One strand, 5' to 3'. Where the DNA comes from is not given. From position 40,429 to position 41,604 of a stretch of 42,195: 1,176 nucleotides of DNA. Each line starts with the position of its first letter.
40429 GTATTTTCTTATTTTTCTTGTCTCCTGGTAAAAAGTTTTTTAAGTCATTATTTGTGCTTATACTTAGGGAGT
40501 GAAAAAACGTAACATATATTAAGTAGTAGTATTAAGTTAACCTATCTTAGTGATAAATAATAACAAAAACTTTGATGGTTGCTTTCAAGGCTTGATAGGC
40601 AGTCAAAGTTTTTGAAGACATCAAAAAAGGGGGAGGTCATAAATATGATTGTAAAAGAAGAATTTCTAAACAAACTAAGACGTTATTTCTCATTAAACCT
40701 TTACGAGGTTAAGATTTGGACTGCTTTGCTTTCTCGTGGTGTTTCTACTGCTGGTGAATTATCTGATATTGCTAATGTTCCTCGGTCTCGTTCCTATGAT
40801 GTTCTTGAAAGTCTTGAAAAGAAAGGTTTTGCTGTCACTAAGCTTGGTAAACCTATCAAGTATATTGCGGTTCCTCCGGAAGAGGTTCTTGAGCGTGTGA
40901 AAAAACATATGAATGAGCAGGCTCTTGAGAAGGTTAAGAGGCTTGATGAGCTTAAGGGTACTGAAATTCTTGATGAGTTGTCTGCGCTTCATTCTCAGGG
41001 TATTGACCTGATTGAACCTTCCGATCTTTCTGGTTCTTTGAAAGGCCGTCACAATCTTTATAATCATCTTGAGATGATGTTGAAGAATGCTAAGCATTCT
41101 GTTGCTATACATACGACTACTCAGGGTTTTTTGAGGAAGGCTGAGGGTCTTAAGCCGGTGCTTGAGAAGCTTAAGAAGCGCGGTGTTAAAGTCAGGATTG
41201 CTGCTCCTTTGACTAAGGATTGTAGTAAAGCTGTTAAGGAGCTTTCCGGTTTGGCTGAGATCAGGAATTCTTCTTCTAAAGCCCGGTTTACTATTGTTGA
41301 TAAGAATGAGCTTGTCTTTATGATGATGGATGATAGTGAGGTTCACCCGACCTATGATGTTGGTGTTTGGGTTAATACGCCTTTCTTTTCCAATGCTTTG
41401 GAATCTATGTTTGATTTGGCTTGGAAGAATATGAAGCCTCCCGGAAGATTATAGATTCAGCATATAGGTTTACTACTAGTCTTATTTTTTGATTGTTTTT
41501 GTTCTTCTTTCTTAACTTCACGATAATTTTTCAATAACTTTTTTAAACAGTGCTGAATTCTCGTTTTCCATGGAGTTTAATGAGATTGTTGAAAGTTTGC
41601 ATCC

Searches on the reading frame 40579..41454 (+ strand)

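Call 9: search_protein_families(library=pfam, proteins=[window:40579-41454:+], max_evalue=0.01)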
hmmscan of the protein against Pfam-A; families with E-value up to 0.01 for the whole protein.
window:40579-41454:+ (291 aa): 2 families
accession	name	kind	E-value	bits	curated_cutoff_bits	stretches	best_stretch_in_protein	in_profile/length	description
PF01978.25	TrmB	-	2e-18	66.4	25.6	1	37-101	4-68/68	Sugar-specific transcriptional regulator TrmB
PF11495.14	Regulator_TrmB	-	6.8e-06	25.9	22.2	1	155-283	6-130/233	Archaeal transcriptional regulator TrmB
